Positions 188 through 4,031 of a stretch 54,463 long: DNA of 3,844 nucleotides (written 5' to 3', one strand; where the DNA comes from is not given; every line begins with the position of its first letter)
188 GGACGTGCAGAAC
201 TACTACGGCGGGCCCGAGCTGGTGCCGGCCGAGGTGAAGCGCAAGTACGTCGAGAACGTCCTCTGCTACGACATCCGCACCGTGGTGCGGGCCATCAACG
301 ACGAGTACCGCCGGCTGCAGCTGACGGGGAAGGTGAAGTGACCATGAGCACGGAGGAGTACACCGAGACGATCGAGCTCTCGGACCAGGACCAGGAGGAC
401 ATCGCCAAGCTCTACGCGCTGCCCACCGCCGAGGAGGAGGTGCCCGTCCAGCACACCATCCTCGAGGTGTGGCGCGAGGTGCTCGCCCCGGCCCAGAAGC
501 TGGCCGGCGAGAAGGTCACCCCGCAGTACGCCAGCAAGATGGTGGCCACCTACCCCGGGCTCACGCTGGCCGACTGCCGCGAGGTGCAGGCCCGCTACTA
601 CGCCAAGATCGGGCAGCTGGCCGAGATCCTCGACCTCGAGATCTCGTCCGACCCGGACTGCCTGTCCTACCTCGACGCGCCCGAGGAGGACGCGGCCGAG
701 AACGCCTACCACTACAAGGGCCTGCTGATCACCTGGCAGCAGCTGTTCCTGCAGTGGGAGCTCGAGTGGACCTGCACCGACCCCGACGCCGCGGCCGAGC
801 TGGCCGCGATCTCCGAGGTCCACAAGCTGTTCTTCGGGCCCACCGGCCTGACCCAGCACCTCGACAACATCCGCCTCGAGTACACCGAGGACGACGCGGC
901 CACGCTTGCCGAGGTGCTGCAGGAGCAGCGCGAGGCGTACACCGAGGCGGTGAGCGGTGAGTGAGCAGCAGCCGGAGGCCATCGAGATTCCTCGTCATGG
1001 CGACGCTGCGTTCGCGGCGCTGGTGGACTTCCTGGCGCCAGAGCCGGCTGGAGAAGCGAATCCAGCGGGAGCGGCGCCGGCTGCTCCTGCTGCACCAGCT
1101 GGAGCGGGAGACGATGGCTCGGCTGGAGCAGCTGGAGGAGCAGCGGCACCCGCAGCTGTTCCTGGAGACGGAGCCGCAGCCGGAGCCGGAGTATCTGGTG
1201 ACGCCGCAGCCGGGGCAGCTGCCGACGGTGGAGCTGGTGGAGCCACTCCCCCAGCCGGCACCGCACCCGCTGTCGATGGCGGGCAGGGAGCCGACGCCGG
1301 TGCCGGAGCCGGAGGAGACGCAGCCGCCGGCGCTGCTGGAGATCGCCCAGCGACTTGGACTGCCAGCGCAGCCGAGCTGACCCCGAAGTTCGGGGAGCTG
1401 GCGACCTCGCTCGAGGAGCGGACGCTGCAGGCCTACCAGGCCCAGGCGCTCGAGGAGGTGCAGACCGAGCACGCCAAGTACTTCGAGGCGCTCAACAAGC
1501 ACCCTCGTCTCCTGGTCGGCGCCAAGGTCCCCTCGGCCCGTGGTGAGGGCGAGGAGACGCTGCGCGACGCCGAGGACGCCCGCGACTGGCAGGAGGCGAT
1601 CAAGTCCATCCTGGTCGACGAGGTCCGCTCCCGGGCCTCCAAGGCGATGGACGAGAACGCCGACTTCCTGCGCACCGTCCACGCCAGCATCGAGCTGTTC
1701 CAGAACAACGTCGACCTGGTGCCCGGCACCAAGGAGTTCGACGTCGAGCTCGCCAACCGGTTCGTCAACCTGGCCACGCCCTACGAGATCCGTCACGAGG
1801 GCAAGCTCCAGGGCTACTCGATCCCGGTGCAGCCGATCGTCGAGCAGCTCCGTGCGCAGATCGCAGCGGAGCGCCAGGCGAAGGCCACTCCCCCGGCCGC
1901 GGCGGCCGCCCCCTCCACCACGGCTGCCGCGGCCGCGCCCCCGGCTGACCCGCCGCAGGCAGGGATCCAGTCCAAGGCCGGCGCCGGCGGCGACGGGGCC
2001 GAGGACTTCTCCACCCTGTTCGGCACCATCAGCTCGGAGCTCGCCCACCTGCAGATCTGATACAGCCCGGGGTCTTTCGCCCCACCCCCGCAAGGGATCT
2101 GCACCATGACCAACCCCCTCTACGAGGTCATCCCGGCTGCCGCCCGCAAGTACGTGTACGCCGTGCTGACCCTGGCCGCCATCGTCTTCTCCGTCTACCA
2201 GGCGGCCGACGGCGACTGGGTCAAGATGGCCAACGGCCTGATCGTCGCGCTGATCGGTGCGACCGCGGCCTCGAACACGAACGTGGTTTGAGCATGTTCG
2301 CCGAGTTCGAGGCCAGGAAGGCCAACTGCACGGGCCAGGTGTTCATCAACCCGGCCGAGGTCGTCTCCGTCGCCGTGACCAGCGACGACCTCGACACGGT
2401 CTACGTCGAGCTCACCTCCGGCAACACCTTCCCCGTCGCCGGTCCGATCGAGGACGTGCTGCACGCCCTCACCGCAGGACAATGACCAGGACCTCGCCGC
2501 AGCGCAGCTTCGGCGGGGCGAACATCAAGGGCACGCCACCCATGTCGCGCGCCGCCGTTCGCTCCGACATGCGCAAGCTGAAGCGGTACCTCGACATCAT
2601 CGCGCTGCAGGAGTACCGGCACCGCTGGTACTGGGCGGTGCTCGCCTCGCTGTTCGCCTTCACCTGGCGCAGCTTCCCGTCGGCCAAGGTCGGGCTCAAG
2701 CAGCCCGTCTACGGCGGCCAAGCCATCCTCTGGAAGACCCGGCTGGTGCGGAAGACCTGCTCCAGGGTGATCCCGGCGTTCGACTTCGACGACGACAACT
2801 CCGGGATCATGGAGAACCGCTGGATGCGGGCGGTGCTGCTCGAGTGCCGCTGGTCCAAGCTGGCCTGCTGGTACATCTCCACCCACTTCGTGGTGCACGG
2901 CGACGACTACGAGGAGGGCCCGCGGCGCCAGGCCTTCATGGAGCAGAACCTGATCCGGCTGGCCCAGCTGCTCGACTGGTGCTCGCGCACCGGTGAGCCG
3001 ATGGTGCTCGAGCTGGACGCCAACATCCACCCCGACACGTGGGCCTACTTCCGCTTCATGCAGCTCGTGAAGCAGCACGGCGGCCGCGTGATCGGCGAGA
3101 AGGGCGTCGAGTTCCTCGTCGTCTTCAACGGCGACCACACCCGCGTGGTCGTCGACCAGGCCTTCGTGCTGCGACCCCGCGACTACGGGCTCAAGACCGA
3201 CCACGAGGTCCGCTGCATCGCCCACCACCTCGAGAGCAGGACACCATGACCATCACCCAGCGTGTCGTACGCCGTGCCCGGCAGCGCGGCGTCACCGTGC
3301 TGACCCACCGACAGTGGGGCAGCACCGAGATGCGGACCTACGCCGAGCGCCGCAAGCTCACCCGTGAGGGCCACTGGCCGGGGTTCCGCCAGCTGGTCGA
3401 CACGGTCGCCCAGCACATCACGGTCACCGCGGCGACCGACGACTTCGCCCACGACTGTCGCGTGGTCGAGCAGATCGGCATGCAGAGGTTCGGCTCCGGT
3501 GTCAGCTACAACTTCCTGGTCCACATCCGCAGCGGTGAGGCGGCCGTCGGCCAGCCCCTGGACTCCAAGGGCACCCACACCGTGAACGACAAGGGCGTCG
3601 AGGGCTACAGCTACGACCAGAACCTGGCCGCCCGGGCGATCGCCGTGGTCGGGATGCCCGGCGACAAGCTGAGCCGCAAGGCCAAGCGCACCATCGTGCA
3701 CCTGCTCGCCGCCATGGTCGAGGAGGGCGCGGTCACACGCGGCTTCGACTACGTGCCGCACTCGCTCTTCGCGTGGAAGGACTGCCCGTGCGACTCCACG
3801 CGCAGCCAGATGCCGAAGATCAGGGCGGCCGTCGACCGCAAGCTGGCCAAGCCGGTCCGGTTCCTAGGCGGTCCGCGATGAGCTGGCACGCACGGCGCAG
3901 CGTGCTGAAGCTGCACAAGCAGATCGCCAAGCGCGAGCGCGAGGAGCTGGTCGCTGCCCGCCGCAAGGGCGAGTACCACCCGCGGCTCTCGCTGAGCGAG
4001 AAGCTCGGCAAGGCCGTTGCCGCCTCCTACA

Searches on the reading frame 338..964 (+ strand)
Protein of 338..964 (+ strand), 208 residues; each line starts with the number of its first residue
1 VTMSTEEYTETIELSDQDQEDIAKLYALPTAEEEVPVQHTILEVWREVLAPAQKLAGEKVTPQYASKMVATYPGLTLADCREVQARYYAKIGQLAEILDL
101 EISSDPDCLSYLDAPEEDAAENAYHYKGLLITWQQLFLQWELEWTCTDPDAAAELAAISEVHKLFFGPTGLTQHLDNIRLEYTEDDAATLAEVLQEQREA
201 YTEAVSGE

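Call 84: search_protein_families(library=pfam, proteins=[window:338-964:+], max_evalue=0.01)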
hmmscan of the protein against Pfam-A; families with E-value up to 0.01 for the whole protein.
window:338-964:+ (208 aa): 0 families

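Call 103: search_protein_families(library=pfam, proteins=[window:338-964:+], max_evalue=1)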
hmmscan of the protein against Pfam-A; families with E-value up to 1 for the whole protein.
window:338-964:+ (208 aa): 0 families

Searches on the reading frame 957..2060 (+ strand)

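Call 84: search_protein_families(library=pfam, proteins=[window:957-2060:+], max_evalue=0.01)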
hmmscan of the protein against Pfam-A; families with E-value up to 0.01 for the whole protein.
window:957-2060:+ (367 aa): 0 families

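Call 103: search_protein_families(library=pfam, proteins=[window:957-2060:+], max_evalue=1)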
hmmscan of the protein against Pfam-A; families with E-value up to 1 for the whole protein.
window:957-2060:+ (367 aa): 1 family
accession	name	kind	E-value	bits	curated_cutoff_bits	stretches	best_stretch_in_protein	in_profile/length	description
PF22023.1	Pus10_THUMP_arc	-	0.079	13.5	28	1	185-238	17-69/78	Pus10 THUMP domain, archaeal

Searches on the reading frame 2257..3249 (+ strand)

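Call 84: search_protein_families(library=pfam, proteins=[window:2257-3249:+], max_evalue=0.01)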
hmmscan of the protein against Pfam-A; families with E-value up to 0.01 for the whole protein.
window:2257-3249:+ (330 aa): 1 family
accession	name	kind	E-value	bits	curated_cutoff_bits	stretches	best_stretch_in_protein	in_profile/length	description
PF03372.29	Exo_endo_phos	-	1.7e-06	28.4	24.5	1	98-270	12-169/225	Endonuclease/Exonuclease/phosphatase family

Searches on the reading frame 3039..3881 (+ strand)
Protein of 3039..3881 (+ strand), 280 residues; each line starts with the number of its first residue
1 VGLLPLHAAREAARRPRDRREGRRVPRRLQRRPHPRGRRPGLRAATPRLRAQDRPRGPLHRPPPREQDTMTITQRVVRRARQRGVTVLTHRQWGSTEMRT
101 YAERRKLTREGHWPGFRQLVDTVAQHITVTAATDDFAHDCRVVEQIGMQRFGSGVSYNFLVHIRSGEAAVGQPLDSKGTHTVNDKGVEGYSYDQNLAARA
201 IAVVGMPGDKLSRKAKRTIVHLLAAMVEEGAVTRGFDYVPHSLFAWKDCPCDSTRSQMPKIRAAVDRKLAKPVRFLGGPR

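Call 84: search_protein_families(library=pfam, proteins=[window:3039-3881:+], max_evalue=0.01)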
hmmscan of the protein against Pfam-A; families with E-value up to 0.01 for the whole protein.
window:3039-3881:+ (280 aa): 1 family
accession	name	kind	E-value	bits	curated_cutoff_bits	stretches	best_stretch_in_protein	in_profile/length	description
PF01510.30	Amidase_2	-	0.0015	19.3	26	1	120-251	5-130/131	N-acetylmuramoyl-L-alanine amidase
